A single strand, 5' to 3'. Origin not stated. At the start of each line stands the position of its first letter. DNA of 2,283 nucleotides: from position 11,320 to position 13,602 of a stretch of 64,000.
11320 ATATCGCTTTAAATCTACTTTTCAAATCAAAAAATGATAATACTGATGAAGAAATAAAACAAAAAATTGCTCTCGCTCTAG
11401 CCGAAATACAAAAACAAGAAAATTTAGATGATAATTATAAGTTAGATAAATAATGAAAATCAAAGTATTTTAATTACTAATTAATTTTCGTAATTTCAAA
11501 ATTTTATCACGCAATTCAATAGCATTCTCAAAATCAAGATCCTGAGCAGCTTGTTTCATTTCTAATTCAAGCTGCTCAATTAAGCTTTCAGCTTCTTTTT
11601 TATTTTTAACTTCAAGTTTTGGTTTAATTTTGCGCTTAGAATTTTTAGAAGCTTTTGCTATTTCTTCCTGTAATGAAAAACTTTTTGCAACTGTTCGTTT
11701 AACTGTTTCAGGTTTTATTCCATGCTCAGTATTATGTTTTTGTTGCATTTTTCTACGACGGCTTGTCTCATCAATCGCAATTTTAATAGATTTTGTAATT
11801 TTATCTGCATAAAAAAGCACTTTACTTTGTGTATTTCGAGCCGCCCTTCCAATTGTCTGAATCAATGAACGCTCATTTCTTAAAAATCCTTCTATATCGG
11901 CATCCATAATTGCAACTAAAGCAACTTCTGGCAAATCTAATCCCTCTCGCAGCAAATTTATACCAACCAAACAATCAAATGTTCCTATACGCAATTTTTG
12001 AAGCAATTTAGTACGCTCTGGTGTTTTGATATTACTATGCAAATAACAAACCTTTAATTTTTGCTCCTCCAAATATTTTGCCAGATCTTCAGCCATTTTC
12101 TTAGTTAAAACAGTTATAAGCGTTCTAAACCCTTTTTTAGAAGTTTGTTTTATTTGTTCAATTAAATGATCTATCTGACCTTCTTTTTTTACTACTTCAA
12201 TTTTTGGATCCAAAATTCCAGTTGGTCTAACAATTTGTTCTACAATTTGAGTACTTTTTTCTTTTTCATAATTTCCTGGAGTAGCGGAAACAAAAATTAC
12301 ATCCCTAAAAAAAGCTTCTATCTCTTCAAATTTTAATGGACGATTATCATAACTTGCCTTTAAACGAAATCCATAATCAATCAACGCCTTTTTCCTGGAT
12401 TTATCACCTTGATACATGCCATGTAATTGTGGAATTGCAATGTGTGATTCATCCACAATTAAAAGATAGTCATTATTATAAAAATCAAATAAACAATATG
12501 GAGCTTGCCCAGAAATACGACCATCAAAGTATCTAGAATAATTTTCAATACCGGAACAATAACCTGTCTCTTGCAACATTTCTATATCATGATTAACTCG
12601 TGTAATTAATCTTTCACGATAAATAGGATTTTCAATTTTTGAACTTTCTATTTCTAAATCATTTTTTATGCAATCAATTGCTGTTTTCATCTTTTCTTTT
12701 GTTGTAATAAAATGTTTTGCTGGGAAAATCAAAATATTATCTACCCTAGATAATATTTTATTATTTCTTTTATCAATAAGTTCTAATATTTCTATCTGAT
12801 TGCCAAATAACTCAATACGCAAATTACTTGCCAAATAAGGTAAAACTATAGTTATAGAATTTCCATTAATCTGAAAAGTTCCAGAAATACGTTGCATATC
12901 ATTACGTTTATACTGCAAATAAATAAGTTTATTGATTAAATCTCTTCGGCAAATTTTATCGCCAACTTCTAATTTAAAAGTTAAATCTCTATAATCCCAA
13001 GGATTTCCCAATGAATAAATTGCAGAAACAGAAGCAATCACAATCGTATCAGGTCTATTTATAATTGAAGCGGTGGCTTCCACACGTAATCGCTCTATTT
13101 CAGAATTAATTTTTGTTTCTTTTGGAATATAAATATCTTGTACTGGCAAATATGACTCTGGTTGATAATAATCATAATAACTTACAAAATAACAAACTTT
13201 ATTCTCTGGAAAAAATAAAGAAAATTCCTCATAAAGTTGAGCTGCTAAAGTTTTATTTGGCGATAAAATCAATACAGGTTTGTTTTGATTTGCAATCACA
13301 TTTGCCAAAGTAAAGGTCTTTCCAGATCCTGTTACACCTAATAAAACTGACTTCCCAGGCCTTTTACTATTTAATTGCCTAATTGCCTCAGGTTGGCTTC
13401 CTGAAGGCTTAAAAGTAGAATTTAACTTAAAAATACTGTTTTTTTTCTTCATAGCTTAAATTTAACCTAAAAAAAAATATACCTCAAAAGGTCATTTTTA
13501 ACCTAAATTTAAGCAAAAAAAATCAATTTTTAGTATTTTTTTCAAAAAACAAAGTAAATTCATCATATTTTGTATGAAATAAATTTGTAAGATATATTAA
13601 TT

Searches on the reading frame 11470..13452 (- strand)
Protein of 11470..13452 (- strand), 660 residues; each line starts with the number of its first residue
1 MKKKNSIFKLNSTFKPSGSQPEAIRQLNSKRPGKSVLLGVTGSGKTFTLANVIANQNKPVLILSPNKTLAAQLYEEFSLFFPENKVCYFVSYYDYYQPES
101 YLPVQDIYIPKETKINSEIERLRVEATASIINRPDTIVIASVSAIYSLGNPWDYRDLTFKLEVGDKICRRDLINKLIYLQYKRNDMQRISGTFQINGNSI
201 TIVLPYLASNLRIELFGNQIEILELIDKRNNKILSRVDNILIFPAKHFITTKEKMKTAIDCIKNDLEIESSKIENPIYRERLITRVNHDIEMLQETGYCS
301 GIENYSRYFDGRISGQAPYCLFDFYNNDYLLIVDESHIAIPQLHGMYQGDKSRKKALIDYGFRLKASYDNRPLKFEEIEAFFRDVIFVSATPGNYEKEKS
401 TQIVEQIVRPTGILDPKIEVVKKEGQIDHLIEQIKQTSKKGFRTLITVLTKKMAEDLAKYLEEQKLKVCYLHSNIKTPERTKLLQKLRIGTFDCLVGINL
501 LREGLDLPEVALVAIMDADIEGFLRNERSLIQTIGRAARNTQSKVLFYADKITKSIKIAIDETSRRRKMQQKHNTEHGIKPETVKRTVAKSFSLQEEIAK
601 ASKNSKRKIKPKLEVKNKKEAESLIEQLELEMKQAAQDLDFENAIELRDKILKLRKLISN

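Call 5: search_protein_families(library=pfam, proteins=[window:11470-13452:-], max_evalue=0.0001)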
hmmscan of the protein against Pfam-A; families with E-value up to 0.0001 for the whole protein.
window:11470-13452:- (660 aa): 7 families
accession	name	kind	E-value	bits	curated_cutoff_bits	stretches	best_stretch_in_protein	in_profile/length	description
PF17757.6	UvrB_inter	-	1.1e-21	77.2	22.9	1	160-248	2-91/91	UvrB interaction domain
PF00271.37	Helicase_C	-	1.3e-21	77.3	23.5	1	427-540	3-109/110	Helicase conserved C-terminal domain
PF12344.14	UvrB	-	2.7e-19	69.2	27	1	547-588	1-42/43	Ultra-violet resistance protein B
PF04851.21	ResIII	-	4.1e-09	37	22.5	1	16-90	4-88/164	Type III restriction enzyme, res subunit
PF02151.25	UVR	-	6.5e-09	35.7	21.5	1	622-656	1-35/36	UvrB/uvrC motif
PF00270.35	DEAD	-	7.2e-09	36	26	1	20-89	4-79/167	DEAD/DEAH box helicase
PF13604.12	AAA_30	-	2e-05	24.9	27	1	18-78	4-67/191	AAA domain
